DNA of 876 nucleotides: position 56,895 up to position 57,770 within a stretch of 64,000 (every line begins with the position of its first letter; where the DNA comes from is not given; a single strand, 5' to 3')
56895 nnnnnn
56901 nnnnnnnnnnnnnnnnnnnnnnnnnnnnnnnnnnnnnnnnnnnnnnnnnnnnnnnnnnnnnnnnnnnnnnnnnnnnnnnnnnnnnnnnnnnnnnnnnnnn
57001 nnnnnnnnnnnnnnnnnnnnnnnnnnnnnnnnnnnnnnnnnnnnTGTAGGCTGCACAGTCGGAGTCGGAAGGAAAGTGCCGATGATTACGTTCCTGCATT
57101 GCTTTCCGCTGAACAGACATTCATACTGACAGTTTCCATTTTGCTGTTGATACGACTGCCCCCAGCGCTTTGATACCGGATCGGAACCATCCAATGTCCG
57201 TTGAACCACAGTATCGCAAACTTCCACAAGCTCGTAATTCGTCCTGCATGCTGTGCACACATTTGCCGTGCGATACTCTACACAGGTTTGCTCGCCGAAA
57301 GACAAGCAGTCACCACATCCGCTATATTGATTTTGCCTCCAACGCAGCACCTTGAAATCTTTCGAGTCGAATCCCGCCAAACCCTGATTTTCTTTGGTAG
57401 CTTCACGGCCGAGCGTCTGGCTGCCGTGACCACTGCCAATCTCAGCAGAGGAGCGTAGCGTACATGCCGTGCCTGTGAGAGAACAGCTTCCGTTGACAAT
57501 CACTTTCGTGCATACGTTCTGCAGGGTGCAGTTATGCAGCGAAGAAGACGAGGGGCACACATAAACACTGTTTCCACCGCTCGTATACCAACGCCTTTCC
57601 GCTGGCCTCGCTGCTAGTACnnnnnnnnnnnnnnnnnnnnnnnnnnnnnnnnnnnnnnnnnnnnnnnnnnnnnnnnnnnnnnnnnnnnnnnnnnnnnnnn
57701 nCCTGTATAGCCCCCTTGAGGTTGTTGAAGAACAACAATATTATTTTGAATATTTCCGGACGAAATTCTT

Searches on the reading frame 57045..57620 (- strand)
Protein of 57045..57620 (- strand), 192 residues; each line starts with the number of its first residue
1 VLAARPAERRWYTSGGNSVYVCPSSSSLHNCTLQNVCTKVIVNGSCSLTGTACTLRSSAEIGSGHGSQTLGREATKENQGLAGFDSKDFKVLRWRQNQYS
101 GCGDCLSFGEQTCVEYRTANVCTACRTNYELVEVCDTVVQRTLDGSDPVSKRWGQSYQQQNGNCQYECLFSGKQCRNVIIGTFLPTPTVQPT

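Call 42: predict_structure(alignment_id=A3)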
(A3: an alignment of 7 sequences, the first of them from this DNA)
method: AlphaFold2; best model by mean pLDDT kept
length: 192 residues; sequences in the alignment: 7
mean_pLDDT: 35.9   pTM: 0.23
mean pLDDT of the five models: 35.9, 34.3, 32.8, 29.7, 24.7
residues with pLDDT >= 90: 0; 70-90: 0; 50-70: 8; < 50: 184
segments of 3 or more residues with pLDDT < 50: 1-30, 32-35, 37-41, 43-45, 47-112, 119-192
pLDDT, mean of each block of 10 residues (from residue 1): 29 32 37 49 46 37 31 28 31 31 41 48 36 32 38 34 37 33 31 40
secondary structure, 60 per line:
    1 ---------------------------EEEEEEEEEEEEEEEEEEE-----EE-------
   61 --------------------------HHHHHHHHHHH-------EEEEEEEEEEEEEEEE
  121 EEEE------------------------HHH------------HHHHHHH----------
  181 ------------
elements in order: E28-46 H87-97 E105-124 H164-170

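Call 43: search_solved_structures(query=A3, max_evalue=10)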
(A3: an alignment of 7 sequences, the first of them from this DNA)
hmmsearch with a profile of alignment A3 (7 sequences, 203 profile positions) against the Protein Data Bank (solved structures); distinct sequences matched with E-value up to 10: 3.
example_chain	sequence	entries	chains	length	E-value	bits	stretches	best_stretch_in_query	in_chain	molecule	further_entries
9hb4_G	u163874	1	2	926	0.0017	21.5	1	66-160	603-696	Sperm-associated antigen 1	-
6i57_A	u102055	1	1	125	0.0048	20.1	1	83-160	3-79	Sperm-associated antigen 1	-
9gqz_A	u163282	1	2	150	0.65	13.1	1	114-165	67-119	Mitochondrial intermembrane space import and assembly protein 40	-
